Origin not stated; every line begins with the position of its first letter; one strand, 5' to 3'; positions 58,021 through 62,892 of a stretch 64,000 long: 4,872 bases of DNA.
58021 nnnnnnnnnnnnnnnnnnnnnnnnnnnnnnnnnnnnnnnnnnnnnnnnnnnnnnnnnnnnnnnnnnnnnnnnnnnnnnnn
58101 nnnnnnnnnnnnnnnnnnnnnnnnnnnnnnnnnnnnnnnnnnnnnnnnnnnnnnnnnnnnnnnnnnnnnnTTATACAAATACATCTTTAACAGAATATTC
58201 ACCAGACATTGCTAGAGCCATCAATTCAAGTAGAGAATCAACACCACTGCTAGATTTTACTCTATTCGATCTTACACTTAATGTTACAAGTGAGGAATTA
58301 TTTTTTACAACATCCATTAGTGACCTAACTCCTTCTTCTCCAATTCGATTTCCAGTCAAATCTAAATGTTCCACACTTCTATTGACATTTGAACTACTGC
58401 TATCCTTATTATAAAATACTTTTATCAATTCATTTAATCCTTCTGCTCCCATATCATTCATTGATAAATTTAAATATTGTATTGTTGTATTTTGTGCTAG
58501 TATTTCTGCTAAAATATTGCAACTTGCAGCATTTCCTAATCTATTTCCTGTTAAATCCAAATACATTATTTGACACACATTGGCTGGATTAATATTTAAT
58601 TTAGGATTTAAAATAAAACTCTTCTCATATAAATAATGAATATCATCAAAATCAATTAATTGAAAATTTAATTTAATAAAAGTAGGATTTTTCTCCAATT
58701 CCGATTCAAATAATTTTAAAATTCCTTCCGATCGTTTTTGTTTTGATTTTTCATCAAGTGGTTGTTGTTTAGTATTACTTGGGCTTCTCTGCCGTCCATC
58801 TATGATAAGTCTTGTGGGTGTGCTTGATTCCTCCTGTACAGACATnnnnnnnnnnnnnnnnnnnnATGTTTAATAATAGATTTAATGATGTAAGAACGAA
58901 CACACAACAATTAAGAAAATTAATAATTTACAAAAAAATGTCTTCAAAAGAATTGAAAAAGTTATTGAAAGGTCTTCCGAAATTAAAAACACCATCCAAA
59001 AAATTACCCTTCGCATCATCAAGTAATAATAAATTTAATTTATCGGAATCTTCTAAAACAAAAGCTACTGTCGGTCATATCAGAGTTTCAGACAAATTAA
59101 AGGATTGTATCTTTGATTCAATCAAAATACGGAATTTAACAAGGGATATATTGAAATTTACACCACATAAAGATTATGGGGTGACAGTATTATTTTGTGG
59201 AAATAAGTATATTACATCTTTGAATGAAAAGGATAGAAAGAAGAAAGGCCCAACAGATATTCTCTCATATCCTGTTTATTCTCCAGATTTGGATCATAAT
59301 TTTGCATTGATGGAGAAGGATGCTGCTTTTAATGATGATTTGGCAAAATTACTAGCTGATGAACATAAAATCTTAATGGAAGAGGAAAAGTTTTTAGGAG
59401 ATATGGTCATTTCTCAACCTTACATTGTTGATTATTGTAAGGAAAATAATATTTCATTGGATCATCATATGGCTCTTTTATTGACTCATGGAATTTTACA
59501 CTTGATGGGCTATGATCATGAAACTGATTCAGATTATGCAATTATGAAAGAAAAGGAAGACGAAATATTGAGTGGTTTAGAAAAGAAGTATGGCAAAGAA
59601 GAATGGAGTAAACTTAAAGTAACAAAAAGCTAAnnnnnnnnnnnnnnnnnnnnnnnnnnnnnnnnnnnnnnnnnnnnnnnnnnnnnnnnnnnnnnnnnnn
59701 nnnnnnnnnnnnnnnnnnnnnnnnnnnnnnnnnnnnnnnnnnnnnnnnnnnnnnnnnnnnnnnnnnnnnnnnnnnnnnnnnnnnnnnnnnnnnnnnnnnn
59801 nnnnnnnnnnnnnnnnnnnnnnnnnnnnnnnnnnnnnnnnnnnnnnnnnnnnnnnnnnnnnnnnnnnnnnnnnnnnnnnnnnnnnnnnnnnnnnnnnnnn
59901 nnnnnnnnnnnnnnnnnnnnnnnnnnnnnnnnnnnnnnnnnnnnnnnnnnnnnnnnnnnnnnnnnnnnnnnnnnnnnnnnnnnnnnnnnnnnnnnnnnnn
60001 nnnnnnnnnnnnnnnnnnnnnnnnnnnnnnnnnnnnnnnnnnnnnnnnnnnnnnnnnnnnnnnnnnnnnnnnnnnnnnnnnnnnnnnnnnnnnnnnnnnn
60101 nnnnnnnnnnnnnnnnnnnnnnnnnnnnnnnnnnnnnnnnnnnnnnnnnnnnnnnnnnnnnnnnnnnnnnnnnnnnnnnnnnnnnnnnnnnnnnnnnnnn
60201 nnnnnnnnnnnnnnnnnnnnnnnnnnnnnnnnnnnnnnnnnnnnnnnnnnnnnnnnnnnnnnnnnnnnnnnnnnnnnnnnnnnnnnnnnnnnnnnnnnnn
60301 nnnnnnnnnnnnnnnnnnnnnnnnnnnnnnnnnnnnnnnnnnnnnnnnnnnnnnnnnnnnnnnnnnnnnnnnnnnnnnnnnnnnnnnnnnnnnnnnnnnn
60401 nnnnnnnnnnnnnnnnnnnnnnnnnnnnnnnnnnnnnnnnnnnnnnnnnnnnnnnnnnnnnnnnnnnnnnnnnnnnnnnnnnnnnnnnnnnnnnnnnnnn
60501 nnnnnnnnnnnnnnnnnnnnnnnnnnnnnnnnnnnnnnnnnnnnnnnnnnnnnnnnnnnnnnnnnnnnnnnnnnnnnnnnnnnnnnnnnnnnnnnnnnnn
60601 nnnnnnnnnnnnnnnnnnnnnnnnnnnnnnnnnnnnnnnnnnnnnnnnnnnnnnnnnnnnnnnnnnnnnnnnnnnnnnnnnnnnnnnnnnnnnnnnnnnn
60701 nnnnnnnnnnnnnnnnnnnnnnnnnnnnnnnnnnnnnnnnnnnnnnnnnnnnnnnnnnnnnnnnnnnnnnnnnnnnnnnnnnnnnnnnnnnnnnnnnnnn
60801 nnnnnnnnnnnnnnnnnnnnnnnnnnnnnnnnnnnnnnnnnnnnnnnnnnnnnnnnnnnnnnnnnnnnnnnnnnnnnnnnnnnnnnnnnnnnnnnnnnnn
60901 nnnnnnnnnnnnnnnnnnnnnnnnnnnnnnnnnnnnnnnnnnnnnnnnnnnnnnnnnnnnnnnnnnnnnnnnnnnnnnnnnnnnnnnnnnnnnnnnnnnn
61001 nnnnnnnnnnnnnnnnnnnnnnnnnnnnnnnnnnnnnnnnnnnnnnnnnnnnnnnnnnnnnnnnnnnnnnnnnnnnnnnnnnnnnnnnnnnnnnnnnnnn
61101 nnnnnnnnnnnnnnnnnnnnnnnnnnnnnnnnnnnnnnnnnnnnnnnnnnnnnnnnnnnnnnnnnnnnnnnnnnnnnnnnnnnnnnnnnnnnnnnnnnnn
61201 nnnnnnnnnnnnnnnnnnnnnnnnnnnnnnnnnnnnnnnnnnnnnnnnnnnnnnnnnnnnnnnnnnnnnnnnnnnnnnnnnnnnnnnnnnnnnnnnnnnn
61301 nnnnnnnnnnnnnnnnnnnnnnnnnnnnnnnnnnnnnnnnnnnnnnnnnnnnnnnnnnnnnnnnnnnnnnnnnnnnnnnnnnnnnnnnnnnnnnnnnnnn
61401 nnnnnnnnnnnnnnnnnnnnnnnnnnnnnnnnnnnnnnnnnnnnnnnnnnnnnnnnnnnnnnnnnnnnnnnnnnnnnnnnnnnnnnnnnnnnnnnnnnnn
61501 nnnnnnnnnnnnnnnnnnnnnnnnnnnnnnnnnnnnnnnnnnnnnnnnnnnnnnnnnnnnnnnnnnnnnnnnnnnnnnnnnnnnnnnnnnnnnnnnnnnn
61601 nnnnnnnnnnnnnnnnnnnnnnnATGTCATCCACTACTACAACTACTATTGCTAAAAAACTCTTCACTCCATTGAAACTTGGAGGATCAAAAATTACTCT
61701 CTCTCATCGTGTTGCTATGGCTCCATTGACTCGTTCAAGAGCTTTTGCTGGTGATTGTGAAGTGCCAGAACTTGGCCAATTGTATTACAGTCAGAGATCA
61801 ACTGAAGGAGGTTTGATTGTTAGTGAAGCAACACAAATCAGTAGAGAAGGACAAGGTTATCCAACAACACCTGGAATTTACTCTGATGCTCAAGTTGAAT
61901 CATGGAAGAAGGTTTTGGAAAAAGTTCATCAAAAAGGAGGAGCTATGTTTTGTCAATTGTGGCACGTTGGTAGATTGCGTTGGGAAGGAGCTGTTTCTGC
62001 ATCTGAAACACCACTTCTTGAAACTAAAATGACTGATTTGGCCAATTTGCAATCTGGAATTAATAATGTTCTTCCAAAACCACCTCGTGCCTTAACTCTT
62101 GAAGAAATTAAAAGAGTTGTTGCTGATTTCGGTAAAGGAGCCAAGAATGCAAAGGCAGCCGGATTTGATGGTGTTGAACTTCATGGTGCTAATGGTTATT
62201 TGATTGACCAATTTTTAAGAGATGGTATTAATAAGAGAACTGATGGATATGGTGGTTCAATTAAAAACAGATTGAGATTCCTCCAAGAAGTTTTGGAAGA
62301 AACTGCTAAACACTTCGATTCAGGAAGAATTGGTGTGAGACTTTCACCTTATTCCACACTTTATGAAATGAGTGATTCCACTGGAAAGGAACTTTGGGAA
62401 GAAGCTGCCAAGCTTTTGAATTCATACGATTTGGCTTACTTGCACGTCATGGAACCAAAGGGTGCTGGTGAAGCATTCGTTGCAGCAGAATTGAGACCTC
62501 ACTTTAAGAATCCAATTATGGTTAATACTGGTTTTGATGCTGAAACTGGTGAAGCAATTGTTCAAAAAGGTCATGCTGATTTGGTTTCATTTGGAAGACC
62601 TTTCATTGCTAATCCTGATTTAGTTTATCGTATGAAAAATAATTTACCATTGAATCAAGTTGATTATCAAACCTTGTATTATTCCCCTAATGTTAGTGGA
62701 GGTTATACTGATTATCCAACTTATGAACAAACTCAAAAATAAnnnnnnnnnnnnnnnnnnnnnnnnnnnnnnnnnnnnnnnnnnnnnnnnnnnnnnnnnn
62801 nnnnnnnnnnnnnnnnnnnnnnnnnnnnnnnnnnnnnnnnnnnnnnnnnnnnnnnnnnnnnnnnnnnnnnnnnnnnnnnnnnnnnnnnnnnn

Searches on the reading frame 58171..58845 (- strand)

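Call 32: search_protein_families(library=pfam, proteins=[window:58171-58845:-], max_evalue=0.001)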
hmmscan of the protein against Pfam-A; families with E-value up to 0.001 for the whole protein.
window:58171-58845:- (224 aa): 3 families
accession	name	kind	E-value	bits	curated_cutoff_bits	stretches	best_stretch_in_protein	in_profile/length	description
PF13516.12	LRR_6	-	2.8e-15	55.5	23.4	2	154-177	1-24/24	Leucine Rich repeat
PF00560.39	LRR_1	-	4.1e-05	23.3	20.6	0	157-174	1-18/23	Leucine Rich Repeat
PF24048.1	LRR_NXF1-5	-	5.9e-05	23.1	30.5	0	68-135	31-95/142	NXF1/2/3/5 leucine-rich repeat domain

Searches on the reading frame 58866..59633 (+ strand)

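Call 32: search_protein_families(library=pfam, proteins=[window:58866-59633:+], max_evalue=0.001)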
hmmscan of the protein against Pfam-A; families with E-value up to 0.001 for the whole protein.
window:58866-59633:+ (255 aa): 1 family
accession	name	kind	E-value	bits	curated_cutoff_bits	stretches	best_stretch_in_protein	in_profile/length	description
PF02130.23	YbeY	-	1.6e-31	109.2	25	1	88-236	7-127/129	Endoribonuclease YbeY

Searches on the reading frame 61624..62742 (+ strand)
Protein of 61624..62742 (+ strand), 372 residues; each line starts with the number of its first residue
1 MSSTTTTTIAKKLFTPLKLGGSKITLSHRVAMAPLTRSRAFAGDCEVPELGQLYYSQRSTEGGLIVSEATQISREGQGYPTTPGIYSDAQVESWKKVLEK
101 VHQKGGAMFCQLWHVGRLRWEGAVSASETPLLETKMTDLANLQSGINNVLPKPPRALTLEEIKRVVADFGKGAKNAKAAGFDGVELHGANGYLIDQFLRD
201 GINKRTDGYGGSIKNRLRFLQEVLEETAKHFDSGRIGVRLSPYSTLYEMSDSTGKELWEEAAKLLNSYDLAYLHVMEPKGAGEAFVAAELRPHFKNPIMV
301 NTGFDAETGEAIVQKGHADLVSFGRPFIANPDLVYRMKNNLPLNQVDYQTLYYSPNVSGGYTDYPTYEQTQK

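Call 32: search_protein_families(library=pfam, proteins=[window:61624-62742:+], max_evalue=0.001)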
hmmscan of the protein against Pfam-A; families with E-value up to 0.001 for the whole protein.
window:61624-62742:+ (372 aa): 1 family
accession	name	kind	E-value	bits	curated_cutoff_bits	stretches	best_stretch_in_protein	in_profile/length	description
PF00724.26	Oxidored_FMN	-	1.2e-81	275.1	27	1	12-344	1-342/342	NADH:flavin oxidoreductase / NADH oxidase family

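Call 69: list_cluster_members(proteins=[window:61624-62742:+, window:55525-58155:+, window:58866-59633:+, window:50952-52202:+, window:12371-13810:+, window:17278-18375:+, window:10641-12161:-, P0121, P0125])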
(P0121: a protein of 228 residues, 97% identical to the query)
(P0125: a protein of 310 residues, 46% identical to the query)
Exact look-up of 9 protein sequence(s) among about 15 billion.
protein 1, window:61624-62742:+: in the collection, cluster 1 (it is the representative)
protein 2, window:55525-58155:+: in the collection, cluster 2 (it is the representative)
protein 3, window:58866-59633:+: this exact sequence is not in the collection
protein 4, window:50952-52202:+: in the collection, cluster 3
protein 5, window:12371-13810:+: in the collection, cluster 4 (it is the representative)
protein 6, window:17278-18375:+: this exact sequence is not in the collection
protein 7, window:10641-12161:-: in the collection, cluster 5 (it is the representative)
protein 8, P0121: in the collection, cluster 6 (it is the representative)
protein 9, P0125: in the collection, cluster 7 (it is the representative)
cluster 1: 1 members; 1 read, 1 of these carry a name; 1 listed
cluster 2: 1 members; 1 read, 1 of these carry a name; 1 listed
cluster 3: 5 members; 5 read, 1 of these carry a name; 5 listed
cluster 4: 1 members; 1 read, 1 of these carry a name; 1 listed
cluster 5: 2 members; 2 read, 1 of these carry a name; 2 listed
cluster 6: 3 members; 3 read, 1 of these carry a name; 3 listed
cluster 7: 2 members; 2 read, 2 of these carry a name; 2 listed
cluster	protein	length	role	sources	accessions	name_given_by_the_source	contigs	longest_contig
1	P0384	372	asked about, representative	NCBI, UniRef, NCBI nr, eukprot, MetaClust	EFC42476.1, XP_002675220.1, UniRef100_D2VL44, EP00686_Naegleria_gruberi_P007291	predicted protein [Naegleria gruberi] | Predicted protein n=1 Tax=Naegleria gruberi TaxID=5762 RepID=D2VL44_NAEGR | uncharacterized protein NAEGRDRAFT_50458 [Naegleria gruberi]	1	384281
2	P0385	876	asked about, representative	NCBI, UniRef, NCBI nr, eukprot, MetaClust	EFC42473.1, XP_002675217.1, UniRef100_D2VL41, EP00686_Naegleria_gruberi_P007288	dipeptidyl aminopeptidase [Naegleria gruberi] | Dipeptidyl aminopeptidase n=1 Tax=Naegleria gruberi TaxID=5762 RepID=D2VL41_NAEGR | XP_002675217.1 dipeptidyl aminopeptidase [Naegleria gruberi strain NEG-M]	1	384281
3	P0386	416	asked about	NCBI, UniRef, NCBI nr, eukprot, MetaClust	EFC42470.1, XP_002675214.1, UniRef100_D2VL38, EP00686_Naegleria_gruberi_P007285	predicted protein [Naegleria gruberi] | Predicted protein n=1 Tax=Naegleria gruberi TaxID=5762 RepID=D2VL38_NAEGR | uncharacterized protein NAEGRDRAFT_69650 [Naegleria gruberi]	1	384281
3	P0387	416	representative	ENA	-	-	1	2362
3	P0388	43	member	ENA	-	-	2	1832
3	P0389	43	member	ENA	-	-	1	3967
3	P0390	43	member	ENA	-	-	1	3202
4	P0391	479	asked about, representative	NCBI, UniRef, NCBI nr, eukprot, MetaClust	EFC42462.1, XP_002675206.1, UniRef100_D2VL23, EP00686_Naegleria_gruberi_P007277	predicted protein [Naegleria gruberi] | Predicted protein n=1 Tax=Naegleria gruberi TaxID=5762 RepID=D2VL23_NAEGR | uncharacterized protein NAEGRDRAFT_69635 [Naegleria gruberi]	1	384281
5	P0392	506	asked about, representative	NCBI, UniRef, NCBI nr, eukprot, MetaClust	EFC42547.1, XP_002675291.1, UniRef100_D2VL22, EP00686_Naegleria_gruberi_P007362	predicted protein [Naegleria gruberi] | Predicted protein n=1 Tax=Naegleria gruberi TaxID=5762 RepID=D2VL22_NAEGR | uncharacterized protein NAEGRDRAFT_50445 [Naegleria gruberi]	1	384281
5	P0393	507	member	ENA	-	-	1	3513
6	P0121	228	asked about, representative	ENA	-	-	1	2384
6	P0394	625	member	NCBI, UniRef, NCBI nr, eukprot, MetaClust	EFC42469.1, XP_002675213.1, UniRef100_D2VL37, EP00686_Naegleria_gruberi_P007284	phosphoserine aminotransferase [Naegleria gruberi] | phosphoserine transaminase n=1 Tax=Naegleria gruberi TaxID=5762 RepID=D2VL37_NAEGR | XP_002675213.1 phosphoserine aminotransferase [Naegleria gruberi strain NEG-M]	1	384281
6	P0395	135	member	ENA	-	-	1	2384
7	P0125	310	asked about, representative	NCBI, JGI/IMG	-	phosphoserine aminotransferase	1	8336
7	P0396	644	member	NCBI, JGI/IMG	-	phosphoserine aminotransferase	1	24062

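Call 71: find_encoding_contigs(protein=P0394, flank=3000, max_places=10)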
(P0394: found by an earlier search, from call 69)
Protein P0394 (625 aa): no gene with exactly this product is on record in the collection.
